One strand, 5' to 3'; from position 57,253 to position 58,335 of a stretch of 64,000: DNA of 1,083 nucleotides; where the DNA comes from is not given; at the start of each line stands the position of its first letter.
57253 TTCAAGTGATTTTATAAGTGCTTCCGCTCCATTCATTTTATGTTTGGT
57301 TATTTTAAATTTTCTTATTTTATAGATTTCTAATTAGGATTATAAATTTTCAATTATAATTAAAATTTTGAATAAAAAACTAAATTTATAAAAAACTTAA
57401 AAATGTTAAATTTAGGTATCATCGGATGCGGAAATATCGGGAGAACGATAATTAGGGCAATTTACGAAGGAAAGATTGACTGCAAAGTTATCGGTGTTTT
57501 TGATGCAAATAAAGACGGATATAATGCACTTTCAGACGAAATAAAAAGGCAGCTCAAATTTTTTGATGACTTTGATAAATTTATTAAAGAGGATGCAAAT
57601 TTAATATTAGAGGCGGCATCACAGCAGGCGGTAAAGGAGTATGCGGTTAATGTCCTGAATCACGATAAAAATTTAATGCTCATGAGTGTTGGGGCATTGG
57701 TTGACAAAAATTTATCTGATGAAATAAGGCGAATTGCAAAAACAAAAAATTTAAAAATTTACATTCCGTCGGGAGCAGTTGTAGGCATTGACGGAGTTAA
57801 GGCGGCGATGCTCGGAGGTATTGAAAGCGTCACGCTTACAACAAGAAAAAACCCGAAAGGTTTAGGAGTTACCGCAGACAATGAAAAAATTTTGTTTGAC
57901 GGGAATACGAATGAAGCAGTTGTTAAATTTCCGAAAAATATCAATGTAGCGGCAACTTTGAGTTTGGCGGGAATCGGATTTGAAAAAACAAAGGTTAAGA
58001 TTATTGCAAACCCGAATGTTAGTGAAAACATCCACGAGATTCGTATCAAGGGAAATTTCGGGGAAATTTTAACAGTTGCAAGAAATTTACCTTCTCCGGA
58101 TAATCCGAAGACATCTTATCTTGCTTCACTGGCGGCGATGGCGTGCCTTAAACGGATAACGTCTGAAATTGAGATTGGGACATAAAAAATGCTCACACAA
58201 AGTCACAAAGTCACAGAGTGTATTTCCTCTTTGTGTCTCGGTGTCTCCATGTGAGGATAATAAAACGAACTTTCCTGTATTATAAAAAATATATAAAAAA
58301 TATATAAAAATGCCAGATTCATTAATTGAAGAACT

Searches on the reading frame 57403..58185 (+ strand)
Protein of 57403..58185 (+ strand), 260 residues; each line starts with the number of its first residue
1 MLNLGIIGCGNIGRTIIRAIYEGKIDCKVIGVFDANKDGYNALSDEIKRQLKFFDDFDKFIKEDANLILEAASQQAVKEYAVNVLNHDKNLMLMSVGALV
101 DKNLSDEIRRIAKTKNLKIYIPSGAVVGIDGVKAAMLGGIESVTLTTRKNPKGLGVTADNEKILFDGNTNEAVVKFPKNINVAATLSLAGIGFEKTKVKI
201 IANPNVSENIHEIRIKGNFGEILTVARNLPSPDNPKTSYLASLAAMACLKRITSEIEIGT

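Call 3: search_protein_families(library=pfam, proteins=[window:57403-58185:+], max_evalue=1)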
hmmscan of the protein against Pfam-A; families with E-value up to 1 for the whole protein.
window:57403-58185:+ (260 aa): 8 families
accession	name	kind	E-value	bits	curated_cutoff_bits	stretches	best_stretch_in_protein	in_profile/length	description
PF01958.23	Asp_DH_C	-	2.2e-33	114.8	27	1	159-245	2-88/89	Aspartate dehydrogenase, C-terminal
PF03447.22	NAD_binding_3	-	4.2e-20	73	24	1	8-122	1-116/116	Homoserine dehydrogenase, NAD binding domain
PF01408.29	GFO_IDH_MocA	-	1.2e-05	26.5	24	1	3-92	2-90/120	Oxidoreductase family, NAD-binding Rossmann fold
PF00044.30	Gp_dh_N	-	0.00062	20.5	31.7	1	3-42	2-40/101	Glyceraldehyde 3-phosphate dehydrogenase, NAD binding domain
PF03807.23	F420_oxidored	-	0.0033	18.4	21.6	1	4-53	2-50/94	NADP oxidoreductase coenzyme F420-dependent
PF02826.25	2-Hacid_dh_C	-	0.018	14.9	25.1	1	4-63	39-91/178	D-isomer specific 2-hydroxyacid dehydrogenase, NAD binding domain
PF17836.7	PglD_N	-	0.12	13.3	23.4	1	3-53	1-54/78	PglD N-terminal domain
PF02254.24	TrkA_N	-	0.37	11.6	23.8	1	6-45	3-39/116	TrkA-N domain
